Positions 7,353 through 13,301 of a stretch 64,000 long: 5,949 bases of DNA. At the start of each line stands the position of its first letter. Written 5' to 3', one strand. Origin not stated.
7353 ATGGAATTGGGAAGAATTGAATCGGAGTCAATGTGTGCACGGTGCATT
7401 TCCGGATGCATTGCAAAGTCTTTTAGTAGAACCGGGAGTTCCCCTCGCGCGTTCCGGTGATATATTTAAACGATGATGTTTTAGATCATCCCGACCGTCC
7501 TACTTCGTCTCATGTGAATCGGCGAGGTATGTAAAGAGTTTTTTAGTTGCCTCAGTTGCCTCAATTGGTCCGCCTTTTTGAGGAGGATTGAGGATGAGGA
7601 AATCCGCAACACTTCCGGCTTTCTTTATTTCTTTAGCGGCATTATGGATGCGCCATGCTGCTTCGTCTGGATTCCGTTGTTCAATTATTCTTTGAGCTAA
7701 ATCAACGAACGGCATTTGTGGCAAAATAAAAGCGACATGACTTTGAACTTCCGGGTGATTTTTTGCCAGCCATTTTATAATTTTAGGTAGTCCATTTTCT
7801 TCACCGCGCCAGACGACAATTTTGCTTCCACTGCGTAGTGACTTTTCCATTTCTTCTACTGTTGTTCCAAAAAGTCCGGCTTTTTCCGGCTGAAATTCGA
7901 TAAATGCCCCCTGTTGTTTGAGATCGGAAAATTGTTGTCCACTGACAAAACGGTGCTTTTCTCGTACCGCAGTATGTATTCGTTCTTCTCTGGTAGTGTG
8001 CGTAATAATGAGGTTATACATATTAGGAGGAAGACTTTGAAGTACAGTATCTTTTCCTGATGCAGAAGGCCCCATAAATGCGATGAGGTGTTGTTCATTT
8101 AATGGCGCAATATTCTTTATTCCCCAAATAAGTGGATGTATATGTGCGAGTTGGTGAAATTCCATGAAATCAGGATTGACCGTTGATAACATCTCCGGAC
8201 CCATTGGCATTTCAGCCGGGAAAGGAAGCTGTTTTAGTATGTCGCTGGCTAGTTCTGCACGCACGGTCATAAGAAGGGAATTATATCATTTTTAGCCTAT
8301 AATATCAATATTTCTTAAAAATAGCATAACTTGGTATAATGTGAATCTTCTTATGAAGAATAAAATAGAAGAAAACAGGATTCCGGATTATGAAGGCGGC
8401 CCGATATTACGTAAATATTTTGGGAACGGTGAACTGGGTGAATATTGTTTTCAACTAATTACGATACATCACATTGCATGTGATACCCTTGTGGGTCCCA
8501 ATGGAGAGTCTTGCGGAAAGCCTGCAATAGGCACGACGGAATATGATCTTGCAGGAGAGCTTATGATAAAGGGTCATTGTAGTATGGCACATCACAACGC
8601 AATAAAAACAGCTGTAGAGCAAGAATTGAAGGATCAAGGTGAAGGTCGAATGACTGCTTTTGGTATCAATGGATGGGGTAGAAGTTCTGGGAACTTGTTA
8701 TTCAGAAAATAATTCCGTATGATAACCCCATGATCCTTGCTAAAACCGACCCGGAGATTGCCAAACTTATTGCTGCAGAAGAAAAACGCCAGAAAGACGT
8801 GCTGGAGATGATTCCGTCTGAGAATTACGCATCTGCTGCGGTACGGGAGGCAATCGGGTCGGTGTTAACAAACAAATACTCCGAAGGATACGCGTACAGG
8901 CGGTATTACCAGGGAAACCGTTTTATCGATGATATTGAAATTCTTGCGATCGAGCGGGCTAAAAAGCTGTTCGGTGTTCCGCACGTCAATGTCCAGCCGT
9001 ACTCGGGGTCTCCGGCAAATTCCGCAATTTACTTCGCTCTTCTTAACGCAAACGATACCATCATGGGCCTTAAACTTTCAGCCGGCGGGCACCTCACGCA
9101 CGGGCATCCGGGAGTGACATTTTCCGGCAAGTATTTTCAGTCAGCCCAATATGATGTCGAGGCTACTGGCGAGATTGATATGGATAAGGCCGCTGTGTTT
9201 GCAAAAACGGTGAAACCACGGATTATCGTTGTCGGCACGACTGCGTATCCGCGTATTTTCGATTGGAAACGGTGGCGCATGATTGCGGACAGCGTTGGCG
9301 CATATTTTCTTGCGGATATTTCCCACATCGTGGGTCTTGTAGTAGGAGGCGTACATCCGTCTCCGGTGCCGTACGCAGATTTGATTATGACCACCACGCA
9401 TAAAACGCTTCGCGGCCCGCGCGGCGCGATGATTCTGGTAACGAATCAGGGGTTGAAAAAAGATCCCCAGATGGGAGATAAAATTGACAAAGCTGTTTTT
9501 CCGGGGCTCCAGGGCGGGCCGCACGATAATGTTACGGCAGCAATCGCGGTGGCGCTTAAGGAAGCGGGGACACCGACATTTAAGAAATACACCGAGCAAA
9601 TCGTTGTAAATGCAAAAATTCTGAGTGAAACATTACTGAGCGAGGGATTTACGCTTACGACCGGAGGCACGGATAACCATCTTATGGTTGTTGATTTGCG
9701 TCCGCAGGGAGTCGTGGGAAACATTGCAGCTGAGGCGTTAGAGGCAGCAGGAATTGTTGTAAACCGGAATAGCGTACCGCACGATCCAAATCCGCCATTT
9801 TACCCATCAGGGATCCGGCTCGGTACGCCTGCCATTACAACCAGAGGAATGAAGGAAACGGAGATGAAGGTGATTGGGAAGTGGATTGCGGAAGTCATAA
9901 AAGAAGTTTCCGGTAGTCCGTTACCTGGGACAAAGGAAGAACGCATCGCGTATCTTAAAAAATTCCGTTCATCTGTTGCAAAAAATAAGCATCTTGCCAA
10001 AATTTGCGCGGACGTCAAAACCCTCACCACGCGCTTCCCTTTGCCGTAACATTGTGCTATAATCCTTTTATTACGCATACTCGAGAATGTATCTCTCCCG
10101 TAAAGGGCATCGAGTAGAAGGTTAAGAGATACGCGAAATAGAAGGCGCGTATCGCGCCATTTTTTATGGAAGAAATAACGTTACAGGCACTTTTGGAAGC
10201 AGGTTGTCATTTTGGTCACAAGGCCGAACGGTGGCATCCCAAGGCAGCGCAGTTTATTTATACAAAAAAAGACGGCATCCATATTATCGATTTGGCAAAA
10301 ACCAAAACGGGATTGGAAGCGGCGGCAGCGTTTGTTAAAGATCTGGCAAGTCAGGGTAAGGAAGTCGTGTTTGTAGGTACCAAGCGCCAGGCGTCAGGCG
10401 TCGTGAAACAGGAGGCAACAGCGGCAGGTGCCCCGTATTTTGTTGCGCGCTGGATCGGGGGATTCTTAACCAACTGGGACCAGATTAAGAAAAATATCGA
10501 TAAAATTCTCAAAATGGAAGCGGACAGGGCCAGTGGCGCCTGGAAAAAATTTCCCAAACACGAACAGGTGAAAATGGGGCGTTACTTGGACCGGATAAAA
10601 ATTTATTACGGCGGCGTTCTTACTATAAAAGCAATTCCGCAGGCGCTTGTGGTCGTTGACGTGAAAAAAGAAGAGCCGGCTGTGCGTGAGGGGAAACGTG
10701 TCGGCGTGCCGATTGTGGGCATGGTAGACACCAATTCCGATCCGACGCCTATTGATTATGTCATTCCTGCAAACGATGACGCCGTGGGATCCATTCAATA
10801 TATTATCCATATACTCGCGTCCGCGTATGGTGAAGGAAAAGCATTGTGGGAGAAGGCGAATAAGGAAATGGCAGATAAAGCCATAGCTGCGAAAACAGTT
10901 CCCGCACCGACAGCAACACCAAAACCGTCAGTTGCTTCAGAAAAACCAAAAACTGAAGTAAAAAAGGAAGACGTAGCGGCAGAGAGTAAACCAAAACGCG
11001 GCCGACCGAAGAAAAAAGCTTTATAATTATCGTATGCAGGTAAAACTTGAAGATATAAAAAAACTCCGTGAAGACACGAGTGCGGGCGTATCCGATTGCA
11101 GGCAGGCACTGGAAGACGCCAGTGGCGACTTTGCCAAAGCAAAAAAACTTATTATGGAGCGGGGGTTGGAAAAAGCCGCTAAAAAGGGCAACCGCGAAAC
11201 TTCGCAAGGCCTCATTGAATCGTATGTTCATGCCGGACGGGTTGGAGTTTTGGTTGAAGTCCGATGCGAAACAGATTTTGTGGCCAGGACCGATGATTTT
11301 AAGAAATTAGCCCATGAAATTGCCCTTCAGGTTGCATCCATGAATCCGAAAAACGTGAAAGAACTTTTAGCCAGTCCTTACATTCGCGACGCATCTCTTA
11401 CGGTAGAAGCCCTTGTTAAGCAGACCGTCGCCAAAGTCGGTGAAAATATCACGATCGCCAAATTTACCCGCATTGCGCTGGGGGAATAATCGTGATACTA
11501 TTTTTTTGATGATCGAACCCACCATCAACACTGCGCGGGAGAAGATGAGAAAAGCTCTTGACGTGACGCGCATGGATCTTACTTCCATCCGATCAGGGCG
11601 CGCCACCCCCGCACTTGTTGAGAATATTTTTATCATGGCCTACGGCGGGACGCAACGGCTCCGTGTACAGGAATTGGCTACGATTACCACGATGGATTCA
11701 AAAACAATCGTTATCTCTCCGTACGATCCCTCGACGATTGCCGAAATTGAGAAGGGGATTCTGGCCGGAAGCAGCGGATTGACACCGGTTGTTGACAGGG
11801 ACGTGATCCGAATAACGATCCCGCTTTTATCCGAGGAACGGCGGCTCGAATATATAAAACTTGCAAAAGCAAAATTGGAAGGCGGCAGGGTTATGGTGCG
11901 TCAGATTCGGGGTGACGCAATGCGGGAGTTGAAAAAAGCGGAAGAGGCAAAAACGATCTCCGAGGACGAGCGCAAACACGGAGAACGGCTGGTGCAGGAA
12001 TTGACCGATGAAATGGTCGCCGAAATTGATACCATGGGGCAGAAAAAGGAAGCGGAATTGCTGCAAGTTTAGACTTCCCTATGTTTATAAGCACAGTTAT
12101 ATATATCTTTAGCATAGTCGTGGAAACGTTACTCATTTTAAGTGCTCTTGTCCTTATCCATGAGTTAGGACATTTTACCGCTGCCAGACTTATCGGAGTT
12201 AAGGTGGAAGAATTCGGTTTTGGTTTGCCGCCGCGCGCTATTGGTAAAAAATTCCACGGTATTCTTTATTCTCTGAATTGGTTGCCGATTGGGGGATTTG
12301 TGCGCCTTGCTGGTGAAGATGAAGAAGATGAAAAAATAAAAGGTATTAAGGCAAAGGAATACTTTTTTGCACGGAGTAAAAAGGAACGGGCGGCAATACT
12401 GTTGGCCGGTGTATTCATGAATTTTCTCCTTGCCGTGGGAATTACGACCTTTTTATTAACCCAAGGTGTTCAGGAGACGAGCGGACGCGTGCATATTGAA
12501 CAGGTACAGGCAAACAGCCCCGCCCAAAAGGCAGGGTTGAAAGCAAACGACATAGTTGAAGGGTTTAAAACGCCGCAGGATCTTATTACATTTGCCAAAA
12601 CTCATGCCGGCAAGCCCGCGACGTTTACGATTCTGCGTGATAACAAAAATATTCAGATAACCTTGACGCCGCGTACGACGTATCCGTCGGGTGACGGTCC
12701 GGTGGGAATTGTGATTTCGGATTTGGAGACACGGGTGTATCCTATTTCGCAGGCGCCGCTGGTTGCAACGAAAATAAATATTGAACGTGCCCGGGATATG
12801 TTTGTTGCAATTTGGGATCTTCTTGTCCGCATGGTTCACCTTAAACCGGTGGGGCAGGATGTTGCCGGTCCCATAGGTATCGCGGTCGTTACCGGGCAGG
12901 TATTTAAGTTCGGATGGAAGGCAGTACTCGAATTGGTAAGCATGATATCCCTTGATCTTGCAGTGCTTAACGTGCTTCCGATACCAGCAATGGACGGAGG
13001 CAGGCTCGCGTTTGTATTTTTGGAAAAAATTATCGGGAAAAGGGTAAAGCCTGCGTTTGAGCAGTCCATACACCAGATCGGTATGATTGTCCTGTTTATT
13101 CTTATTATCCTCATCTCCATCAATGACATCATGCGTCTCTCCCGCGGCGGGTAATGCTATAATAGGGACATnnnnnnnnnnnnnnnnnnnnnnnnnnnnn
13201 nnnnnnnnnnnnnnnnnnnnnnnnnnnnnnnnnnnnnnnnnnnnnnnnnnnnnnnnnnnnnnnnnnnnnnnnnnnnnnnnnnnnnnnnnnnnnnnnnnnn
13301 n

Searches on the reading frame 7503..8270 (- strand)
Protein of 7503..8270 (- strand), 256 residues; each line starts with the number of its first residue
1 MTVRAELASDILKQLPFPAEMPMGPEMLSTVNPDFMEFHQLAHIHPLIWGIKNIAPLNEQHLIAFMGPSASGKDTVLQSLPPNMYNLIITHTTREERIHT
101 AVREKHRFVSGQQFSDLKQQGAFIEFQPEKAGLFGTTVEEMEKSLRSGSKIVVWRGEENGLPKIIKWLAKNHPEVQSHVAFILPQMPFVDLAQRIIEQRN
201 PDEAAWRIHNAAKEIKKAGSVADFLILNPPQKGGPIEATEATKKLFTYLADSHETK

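Call 5: search_protein_families(library=pfam, proteins=[window:7503-8270:-], max_evalue=0.01)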
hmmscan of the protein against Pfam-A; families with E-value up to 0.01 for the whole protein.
window:7503-8270:- (256 aa): 1 family
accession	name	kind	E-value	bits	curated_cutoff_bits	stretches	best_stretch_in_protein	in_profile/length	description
PF00625.27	Guanylate_kin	-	1.1e-10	42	25.2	1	62-218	4-153/182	Guanylate kinase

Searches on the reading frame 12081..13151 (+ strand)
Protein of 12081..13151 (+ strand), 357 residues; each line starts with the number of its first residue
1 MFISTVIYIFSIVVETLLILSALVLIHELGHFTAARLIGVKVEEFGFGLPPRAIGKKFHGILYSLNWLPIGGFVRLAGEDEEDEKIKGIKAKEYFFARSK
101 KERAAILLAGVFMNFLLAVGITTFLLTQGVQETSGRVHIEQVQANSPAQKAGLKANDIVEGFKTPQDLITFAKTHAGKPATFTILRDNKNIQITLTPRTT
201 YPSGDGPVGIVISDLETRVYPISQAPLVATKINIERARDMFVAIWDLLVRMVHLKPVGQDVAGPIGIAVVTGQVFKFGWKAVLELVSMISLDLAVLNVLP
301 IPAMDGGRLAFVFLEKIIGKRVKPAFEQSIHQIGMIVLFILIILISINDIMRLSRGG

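Call 78: search_protein_families(library=pfam, proteins=[window:12081-13151:+], max_evalue=0.0001)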
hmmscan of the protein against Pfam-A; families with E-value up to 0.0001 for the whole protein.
window:12081-13151:+ (357 aa): 3 families
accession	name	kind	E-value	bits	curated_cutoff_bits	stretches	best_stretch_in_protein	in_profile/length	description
PF02163.28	Peptidase_M50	-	7.7e-50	169.7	27.2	1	16-341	2-221/221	Peptidase family M50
PF13180.12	PDZ_2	-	2e-06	28.4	27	1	129-195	6-78/80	PDZ domain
PF17820.7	PDZ_6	-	3.5e-05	23.9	27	0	139-159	2-22/54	PDZ domain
